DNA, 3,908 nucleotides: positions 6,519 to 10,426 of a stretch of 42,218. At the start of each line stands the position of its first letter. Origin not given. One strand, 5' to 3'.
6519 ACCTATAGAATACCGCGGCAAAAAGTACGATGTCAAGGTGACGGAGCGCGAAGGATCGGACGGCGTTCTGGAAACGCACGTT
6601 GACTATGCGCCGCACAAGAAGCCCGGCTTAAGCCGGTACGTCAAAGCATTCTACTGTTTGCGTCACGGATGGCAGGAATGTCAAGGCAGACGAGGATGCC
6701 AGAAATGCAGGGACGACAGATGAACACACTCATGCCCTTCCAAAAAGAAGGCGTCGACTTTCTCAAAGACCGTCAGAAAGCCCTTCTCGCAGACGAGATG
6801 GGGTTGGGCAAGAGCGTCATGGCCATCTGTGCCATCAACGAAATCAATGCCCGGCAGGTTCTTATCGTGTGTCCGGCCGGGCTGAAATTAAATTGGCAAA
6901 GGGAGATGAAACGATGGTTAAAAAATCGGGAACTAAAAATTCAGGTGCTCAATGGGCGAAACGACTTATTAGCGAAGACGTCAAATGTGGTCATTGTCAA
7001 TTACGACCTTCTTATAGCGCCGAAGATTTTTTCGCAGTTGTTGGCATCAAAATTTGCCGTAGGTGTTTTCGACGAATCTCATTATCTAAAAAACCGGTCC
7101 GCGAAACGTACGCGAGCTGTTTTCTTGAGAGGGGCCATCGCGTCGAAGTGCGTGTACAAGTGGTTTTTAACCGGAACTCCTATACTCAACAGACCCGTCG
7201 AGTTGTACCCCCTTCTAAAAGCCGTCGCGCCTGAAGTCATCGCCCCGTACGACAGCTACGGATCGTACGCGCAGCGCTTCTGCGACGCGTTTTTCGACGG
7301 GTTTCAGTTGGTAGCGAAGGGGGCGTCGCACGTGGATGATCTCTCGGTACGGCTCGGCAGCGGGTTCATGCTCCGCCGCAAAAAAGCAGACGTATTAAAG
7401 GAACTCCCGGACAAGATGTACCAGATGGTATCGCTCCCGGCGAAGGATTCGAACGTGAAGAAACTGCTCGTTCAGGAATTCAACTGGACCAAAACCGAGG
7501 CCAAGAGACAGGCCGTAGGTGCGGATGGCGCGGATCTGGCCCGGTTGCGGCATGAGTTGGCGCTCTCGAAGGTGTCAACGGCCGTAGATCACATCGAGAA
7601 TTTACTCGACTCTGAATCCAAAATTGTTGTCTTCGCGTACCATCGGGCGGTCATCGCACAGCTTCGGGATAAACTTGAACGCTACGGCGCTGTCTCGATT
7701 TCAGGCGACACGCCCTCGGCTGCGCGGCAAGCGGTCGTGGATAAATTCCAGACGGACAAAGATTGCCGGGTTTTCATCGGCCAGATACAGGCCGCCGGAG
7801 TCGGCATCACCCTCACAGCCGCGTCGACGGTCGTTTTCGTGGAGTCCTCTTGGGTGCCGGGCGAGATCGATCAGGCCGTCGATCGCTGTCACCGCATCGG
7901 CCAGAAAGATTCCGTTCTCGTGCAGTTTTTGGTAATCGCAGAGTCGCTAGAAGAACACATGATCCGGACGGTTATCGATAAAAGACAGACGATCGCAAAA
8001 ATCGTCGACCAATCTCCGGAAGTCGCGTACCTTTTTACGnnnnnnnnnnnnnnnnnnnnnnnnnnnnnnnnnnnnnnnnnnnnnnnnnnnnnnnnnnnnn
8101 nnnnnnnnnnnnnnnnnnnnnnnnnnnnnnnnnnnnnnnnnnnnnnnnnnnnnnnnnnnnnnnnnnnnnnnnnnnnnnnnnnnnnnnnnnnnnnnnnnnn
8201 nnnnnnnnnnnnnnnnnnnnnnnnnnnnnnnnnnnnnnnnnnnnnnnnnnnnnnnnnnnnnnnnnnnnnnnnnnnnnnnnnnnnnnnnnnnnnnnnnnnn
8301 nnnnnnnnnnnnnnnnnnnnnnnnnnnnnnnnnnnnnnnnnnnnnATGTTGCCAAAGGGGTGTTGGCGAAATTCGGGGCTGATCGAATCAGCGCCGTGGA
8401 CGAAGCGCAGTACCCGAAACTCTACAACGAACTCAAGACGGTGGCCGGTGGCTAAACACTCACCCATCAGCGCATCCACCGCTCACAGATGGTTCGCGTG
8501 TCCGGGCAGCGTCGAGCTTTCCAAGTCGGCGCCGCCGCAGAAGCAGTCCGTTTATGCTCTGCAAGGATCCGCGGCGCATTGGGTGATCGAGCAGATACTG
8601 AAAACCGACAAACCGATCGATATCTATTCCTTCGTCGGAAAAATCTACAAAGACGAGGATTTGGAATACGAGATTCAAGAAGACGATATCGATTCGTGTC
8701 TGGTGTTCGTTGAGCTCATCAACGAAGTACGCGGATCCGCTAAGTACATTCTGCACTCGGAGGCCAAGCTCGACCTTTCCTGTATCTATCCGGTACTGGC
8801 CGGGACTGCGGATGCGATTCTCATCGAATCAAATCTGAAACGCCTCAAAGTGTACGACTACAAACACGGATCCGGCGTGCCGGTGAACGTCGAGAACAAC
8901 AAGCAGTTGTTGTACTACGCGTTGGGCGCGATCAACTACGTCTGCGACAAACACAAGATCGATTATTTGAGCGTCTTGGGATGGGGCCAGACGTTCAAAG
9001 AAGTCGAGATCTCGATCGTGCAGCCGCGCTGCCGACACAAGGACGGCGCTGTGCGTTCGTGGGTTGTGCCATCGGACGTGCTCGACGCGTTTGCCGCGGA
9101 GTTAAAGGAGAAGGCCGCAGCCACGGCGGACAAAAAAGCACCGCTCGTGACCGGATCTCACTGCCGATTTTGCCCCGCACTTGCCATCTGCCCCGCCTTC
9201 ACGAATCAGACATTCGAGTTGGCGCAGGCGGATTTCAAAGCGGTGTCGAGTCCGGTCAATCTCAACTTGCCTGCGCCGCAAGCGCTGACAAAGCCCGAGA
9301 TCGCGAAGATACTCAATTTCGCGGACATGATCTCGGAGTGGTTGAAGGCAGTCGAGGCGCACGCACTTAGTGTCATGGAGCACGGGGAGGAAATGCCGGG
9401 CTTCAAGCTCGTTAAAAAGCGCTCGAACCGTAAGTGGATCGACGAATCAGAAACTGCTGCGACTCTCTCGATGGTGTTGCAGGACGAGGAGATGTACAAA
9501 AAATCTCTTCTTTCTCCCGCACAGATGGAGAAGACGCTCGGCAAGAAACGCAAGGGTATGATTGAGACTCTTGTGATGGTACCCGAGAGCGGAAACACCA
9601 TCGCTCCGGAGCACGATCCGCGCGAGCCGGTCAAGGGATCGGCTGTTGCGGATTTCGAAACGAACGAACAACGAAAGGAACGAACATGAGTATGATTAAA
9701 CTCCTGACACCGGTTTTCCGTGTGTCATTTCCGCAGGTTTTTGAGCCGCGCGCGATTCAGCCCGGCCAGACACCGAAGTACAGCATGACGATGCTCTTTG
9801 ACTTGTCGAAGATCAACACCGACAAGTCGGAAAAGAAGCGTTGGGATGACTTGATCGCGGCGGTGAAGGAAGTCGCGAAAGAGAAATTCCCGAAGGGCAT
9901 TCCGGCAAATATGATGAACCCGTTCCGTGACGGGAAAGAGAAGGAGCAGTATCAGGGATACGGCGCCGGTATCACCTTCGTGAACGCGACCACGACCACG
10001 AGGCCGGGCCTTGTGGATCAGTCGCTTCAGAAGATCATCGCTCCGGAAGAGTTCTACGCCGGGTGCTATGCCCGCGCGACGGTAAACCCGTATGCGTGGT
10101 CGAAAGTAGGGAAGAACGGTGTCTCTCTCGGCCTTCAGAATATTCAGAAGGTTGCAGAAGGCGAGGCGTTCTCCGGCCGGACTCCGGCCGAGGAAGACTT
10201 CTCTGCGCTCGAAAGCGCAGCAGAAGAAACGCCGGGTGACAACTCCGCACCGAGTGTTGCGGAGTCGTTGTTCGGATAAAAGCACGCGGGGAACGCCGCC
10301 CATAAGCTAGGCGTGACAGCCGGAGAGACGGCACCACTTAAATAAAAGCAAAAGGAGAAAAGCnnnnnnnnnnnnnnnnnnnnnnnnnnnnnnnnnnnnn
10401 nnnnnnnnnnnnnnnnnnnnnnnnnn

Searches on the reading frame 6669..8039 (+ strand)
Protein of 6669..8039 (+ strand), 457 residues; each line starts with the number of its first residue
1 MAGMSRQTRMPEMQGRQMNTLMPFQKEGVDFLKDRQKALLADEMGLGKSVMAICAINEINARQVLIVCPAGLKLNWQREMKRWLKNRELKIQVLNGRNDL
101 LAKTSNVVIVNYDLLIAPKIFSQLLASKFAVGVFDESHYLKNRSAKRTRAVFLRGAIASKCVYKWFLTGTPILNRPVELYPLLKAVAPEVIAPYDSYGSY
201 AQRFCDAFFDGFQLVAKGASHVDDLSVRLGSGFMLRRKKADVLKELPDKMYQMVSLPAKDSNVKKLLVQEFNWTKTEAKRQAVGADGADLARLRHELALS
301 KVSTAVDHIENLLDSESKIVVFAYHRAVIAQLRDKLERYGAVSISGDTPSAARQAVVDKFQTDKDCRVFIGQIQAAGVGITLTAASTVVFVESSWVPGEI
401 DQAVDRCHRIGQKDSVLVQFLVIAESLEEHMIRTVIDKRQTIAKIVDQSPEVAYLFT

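Call 90: search_protein_families(library=pfam, proteins=[window:6669-8039:+], max_evalue=0.01)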
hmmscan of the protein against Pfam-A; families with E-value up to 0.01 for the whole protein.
window:6669-8039:+ (457 aa): 5 families
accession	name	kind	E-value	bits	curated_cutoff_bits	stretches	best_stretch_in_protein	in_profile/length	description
PF00176.29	SNF2-rel_dom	-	8.1e-33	114.2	24.9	1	24-261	1-244/290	SNF2-related domain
PF00271.37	Helicase_C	-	6.6e-17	62.2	23.5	1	307-411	4-110/110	Helicase conserved C-terminal domain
PF04851.21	ResIII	-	5.6e-13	49.6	22.5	1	26-171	20-162/164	Type III restriction enzyme, res subunit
PF00270.35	DEAD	-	1.2e-06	28.8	26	1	23-146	2-135/167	DEAD/DEAH box helicase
PF06733.21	DEAD_2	-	0.0083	16.2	21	0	102-143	115-158/172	DEAD_2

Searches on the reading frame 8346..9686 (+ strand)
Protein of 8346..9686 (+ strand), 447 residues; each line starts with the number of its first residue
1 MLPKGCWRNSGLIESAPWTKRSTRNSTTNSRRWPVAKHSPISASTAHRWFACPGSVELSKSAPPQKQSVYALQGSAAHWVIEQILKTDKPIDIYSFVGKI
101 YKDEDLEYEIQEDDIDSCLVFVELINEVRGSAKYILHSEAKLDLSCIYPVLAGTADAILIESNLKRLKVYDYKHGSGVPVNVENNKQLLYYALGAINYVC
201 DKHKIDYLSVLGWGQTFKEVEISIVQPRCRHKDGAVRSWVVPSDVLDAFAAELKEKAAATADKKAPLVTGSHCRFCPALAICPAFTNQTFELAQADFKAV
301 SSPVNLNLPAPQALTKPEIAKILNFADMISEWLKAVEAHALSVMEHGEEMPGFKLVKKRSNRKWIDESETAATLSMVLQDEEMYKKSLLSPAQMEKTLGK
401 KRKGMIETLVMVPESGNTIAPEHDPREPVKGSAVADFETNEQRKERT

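Call 90: search_protein_families(library=pfam, proteins=[window:8346-9686:+], max_evalue=0.01)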
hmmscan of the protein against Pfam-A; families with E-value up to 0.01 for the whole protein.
window:8346-9686:+ (447 aa): 2 families
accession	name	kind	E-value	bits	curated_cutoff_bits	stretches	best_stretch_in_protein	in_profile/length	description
PF10926.14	DUF2800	-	1.4e-81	275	21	1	38-427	1-368/368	Protein of unknown function (DUF2800)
PF12705.13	PDDEXK_1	-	1.2e-11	45.5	22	1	42-283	3-247/247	PD-(D/E)XK nuclease superfamily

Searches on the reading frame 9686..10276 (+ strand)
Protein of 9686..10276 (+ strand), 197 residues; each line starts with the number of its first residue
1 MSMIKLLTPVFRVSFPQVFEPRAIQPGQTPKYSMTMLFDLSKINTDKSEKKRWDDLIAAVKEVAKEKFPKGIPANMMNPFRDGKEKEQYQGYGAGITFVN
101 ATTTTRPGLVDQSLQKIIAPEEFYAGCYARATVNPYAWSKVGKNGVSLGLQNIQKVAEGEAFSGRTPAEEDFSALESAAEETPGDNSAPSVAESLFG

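Call 90: search_protein_families(library=pfam, proteins=[window:9686-10276:+], max_evalue=0.01)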
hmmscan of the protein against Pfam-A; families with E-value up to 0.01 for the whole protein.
window:9686-10276:+ (197 aa): 1 family
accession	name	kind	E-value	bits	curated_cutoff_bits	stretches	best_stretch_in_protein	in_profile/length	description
PF10991.15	Enc34_ssDNA-bd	-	3.3e-41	141.3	26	1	5-178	2-171/176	Enterobacter phage Enc34, ssDNA-binding protein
